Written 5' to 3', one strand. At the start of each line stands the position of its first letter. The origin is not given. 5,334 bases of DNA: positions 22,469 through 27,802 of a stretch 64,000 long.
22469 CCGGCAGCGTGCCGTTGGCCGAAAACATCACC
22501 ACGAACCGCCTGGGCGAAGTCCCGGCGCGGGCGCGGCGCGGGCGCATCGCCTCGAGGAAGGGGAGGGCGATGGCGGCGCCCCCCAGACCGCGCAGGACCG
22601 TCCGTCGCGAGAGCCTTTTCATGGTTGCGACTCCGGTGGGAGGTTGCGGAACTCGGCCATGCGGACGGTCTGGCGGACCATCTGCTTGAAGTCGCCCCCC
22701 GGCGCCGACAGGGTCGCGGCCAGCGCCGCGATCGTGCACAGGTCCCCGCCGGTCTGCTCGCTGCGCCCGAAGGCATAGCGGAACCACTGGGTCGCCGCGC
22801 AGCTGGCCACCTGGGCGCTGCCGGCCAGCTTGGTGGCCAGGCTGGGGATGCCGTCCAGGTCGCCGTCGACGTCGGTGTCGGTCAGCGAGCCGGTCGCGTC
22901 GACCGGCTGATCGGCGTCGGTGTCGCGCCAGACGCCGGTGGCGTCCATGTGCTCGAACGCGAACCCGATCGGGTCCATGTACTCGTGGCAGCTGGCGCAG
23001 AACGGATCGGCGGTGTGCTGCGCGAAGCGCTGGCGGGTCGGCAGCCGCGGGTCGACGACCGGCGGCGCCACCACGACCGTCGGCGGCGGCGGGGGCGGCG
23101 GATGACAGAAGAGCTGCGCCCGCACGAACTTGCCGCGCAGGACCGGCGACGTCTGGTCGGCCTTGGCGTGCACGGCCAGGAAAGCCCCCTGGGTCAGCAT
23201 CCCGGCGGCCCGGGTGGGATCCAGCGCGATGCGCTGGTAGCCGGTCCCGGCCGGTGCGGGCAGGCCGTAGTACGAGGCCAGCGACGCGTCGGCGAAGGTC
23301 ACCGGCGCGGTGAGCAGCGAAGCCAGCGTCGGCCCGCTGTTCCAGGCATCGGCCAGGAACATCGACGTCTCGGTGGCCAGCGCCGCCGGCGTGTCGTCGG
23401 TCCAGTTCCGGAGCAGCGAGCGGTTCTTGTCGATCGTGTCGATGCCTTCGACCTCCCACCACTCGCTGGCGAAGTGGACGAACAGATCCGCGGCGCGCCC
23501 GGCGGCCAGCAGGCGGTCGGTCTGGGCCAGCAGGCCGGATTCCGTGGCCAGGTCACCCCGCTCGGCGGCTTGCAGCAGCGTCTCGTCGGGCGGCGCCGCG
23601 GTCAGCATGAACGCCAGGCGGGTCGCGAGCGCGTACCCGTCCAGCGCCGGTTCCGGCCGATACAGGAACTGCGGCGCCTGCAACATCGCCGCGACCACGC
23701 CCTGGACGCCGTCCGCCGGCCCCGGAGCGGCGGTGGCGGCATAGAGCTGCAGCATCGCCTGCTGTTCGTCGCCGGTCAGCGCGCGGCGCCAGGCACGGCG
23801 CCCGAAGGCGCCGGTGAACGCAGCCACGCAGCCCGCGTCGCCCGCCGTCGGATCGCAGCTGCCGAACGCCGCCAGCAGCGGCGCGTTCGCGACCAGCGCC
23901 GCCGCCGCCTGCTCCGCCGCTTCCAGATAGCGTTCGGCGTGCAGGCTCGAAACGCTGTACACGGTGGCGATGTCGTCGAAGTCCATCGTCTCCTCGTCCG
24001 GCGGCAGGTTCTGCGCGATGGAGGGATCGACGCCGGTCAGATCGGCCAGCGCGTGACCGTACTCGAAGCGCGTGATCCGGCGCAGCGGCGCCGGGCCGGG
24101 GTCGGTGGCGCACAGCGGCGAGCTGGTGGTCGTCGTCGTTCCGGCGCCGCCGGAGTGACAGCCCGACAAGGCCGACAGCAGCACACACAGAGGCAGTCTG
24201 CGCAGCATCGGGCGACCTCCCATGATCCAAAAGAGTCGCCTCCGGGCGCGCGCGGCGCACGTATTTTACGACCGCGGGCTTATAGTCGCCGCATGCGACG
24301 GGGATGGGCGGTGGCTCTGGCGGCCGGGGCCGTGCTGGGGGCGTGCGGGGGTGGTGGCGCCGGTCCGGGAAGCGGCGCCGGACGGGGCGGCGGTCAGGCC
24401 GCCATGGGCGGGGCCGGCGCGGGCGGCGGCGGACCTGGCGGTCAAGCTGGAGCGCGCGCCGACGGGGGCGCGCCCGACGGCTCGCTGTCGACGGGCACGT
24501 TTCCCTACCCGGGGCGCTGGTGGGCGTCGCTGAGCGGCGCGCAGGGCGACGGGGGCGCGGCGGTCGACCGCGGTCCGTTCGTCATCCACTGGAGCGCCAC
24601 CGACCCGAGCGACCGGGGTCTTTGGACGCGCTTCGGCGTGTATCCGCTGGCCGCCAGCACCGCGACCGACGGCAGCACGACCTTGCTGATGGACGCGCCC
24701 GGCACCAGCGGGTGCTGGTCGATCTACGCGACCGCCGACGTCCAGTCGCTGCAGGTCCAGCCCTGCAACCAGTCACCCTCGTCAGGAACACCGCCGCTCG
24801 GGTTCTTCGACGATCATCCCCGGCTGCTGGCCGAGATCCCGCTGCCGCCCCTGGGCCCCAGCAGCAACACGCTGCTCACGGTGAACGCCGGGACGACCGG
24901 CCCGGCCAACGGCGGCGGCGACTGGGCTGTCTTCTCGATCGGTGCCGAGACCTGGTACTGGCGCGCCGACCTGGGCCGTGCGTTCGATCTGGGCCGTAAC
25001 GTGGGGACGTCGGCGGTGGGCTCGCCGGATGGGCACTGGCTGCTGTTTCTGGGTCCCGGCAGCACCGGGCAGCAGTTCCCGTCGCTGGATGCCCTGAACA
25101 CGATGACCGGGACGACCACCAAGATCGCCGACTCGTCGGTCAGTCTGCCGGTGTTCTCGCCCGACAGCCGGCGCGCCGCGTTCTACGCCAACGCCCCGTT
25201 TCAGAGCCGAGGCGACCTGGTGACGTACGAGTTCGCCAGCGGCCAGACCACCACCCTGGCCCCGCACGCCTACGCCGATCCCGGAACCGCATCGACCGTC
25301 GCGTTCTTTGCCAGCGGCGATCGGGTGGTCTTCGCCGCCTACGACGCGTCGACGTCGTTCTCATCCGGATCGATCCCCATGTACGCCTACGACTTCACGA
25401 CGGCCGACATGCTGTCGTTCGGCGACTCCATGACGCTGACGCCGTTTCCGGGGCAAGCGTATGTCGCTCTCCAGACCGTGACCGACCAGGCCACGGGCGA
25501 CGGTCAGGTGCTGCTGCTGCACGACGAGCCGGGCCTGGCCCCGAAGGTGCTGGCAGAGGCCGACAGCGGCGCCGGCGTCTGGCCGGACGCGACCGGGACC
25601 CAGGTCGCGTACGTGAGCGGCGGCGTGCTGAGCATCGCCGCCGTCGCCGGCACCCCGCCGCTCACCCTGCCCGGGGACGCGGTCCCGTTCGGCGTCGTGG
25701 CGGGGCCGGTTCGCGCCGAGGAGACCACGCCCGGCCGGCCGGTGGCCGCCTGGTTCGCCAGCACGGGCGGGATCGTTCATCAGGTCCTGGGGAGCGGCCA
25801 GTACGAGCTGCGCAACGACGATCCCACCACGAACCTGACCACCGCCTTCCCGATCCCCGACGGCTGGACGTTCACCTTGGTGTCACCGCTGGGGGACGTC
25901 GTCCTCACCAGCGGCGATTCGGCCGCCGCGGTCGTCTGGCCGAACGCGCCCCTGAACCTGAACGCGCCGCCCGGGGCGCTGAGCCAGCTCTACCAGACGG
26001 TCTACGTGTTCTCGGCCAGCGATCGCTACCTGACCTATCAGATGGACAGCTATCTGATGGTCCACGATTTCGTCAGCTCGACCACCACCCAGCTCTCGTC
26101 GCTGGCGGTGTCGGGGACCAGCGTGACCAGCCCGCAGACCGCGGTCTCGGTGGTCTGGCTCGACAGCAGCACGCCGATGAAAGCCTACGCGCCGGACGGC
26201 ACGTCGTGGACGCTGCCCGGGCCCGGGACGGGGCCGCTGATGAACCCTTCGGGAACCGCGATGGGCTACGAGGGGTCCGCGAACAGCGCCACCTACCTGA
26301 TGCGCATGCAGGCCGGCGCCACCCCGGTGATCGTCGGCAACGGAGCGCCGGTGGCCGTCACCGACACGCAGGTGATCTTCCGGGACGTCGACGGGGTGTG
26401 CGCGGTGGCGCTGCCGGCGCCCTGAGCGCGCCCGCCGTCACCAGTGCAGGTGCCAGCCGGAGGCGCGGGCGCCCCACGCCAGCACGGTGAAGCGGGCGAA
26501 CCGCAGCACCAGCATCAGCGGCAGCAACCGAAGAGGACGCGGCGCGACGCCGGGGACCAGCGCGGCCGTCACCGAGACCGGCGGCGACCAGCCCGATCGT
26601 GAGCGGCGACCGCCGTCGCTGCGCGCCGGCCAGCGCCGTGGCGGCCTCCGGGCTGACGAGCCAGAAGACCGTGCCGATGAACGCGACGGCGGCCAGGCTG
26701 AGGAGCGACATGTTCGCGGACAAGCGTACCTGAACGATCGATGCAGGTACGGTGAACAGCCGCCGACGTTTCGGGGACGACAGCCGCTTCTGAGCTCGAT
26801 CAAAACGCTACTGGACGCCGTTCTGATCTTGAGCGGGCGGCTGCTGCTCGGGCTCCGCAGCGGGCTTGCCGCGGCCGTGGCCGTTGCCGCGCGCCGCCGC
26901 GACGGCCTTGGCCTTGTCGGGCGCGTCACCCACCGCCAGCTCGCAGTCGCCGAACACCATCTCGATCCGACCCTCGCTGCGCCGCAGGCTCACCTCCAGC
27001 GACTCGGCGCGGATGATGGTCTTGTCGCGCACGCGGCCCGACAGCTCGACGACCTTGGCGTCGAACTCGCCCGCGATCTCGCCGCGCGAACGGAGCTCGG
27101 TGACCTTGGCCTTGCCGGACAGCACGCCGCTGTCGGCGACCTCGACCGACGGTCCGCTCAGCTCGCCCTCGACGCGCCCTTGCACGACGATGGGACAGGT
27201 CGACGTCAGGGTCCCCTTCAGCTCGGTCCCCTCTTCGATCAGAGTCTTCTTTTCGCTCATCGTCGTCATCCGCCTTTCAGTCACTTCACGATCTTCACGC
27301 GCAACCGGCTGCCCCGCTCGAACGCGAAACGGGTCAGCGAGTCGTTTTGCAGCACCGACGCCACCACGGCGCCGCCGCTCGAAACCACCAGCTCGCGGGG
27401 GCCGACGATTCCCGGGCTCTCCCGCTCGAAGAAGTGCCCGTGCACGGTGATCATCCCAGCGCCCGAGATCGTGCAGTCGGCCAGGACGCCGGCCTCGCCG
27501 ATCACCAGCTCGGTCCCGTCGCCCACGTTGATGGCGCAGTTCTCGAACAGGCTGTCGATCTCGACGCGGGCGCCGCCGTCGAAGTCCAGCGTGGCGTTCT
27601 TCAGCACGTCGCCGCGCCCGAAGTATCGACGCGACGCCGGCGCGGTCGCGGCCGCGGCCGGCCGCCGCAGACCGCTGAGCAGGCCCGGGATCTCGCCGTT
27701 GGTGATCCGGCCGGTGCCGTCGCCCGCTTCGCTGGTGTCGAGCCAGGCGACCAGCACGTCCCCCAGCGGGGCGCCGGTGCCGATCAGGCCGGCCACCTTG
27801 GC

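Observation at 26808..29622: Candidate novel cytoskeletal-nucleoid module: HhH protein + 32-repeat pentapeptide protein + bactofilin in one coupled operon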

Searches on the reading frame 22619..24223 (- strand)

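Call 71: search_protein_families(library=pfam, proteins=[window:22619-24223:-], max_evalue=0.001)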
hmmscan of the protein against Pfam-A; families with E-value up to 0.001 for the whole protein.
window:22619-24223:- (534 aa): 5 families
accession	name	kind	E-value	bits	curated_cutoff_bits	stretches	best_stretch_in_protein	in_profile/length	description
PF07627.16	PSCyt3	-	9.3e-32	109.7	27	1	340-436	2-98/98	Protein of unknown function (DUF1588)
PF07631.16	PSD4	-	1.1e-31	110.4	23.3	1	194-321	1-128/128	Protein of unknown function (DUF1592)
PF07626.16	PSD3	-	1.5e-18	67.5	23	1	48-111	1-64/65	Protein of unknown function (DUF1587)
PF07637.16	PSD5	-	2.5e-15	57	34.2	1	132-191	1-62/62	Protein of unknown function (DUF1595)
PF07624.16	PSD2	-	1.3e-09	38.1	25.8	1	456-521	5-70/74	Protein of unknown function (DUF1585)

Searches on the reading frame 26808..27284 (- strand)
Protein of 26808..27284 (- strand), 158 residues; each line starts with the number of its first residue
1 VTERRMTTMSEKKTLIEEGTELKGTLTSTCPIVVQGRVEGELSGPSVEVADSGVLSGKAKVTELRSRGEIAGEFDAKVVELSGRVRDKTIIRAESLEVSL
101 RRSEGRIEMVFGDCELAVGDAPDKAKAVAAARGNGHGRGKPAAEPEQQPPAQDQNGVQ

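Call 3: search_protein_families(library=pfam, proteins=[window:26808-27284:-], max_evalue=0.01)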
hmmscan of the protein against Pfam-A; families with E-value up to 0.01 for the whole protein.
window:26808-27284:- (158 aa): 1 family
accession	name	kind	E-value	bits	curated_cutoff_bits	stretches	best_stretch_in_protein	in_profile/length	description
PF04519.19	Bactofilin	-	2.6e-11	44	27.9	1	14-98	1-87/98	Polymer-forming cytoskeletal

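Call 4: search_protein_families(library=ncbifam, proteins=[window:26808-27284:-], max_evalue=0.01)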
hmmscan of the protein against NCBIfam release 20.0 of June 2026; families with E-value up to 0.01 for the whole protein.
window:26808-27284:- (158 aa): 0 families

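Call 24: search_solved_structures(query=A4, max_evalue=1, show_alignments=1)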
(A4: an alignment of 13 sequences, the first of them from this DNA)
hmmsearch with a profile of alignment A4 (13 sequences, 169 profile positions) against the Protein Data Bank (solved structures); distinct sequences matched with E-value up to 1: 2.
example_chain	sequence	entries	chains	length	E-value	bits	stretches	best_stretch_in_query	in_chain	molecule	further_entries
6ria_A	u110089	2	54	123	0.00043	23.6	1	9-92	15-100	bactofilin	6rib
2n3d_A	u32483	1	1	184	0.00054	23.3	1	14-77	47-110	Bactofilin A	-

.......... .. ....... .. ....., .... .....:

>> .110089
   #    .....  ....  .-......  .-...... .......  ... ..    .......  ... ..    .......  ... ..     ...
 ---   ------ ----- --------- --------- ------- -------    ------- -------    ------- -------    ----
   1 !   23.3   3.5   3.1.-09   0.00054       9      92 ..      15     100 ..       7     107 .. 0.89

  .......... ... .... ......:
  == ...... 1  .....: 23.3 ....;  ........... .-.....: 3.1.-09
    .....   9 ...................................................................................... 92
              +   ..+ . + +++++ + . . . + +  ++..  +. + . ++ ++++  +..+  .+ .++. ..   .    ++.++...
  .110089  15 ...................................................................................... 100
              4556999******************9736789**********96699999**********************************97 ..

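Call 60: search_protein_families(library=padloc, proteins=[window:26808-27284:-], max_evalue=0.01)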
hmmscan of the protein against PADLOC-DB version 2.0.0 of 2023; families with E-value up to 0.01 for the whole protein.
window:26808-27284:- (158 aa): 0 families

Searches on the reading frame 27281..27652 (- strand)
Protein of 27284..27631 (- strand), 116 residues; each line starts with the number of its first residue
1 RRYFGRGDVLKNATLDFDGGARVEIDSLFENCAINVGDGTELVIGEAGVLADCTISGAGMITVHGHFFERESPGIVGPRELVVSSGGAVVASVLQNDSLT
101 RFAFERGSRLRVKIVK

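Call 54: predict_structure(alignment_id=A7)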
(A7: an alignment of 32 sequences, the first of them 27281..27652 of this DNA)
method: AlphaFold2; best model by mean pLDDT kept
length: 123 residues; sequences in the alignment: 32
mean_pLDDT: 93.9   pTM: 0.86
mean pLDDT of the five models: 93.9, 92.9, 92.2, 91.6, 77.2
residues with pLDDT >= 90: 110; 70-90: 7; 50-70: 2; < 50: 4
segments of 3 or more residues with pLDDT < 50: 1-4
pLDDT, mean of each block of 10 residues (from residue 1): 62 94 96 98 97 98 97 96 98 98 94 98 95
secondary structure, 60 per line:
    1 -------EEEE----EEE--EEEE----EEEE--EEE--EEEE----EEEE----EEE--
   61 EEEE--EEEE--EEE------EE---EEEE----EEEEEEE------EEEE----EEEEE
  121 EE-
elements in order: E8-11 E16-18 E21-24 E29-32 E35-37 E40-43 E48-51 E56-58 E61-64 E67-70 E73-75 E87-90 E95-101 E108-111 E116-122

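Call 57: fold_search(model_id=the predicted structure, library=pdb)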
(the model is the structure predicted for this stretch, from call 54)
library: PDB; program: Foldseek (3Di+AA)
matches with E <= 10: 104; with E <= 0.001: 0
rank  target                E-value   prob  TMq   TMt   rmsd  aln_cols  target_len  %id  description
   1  6rib_A                7.4e-02  1.00  0.66  0.79   2.7       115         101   16  Cryo-EM reconstruction of Thermus thermophilus bactofilin double helical filaments (released 2019-07-17)
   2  2xt2_B                1.2e-01  0.38  0.33  0.23  10.6       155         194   13  Structure of the pentapeptide repeat protein AlbG, a resistance factor for the topoisomerase poison albicidin. (released 2010-10-13)
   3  7kob                  3.6e-01  0.21  0.31  0.14  11.1       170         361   15  Crystal structure of antigen 43b from Escherichia coli CFT073 (released 2022-03-09)
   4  2xt4_A                5.3e-01  0.38  0.38  0.27   5.8       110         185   15  Structure of the pentapeptide repeat protein AlbG, a resistance factor for the topoisomerase poison albicidin. (released 2010-10-13)
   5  6es1_B                5.3e-01  0.20  0.30  0.37   9.0       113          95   11  Crystal structure of the binding domain from botulinum neurotoxin A2 bound to extracellular domain of human receptor S (released 2018-04-25)
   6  8jli_A                5.3e-01  0.13  0.28  0.09   8.9       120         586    7  Cryo-EM structure of SV2A dimer in complex levetiracetam (released 2024-05-01)
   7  2xt2_A                6.3e-01  0.21  0.37  0.25  10.0       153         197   11  Structure of the pentapeptide repeat protein AlbG, a resistance factor for the topoisomerase poison albicidin. (released 2010-10-13)
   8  2n3d_MODEL_1_A        7.4e-01  0.85  0.56  0.65   4.3       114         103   16  Atomic structure of the cytoskeletal bactofilin BacA revealed by solid-state NMR (released 2015-12-16)
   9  7ko9                  8.3e-01  0.16  0.34  0.11   9.4       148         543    9  Crystal structure of antigen 43 from uropathogenic Escherichia coli UTI89 (released 2022-03-09)
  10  1k4z_A                8.8e-01  0.30  0.43  0.36   6.6       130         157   11  C-terminal Domain of Cyclase Associated Protein (released 2002-03-13)
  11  7ehk                  9.3e-01  0.05  0.21  0.15  12.7       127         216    6  Crystal structure of C107S mutant of FfIBP (released 2022-03-02)
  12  4mxn_A                1.2e+00  0.08  0.21  0.13  10.8        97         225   13  Crystal structure of a putative glycosyl hydrolase (PARMER_00599) from Parabacteroides merdae ATCC 43184 at 1.95 A res (released 2013-10-23)
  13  4q1q_A                1.3e+00  0.14  0.34  0.19   8.2       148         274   14  Crystal structure of TibC-catalyzed hyper-glycosylated TibA55-350 fragment (released 2014-09-17)
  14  7koh_D                1.5e+00  0.08  0.29  0.09  11.3       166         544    8  Crystal structure of antigen 43 from Escherichia coli EDL933 (released 2022-03-09)
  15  4mxn_B                1.8e+00  0.05  0.22  0.15  13.3       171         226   12  Crystal structure of a putative glycosyl hydrolase (PARMER_00599) from Parabacteroides merdae ATCC 43184 at 1.95 A res (released 2013-10-23)
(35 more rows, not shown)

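Call 84: search_dna_similar(query=window:27284-27631:-, collection=plasmids, mode=protein, max_evalue=0.001, max_rows=10)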
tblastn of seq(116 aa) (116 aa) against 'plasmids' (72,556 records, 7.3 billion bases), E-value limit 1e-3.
No match.

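Call 85: search_dna_similar(query=window:27284-27631:-, collection=phages, mode=protein, max_evalue=0.001, max_rows=10)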
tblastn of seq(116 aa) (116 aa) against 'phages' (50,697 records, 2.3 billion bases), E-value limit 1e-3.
No match.
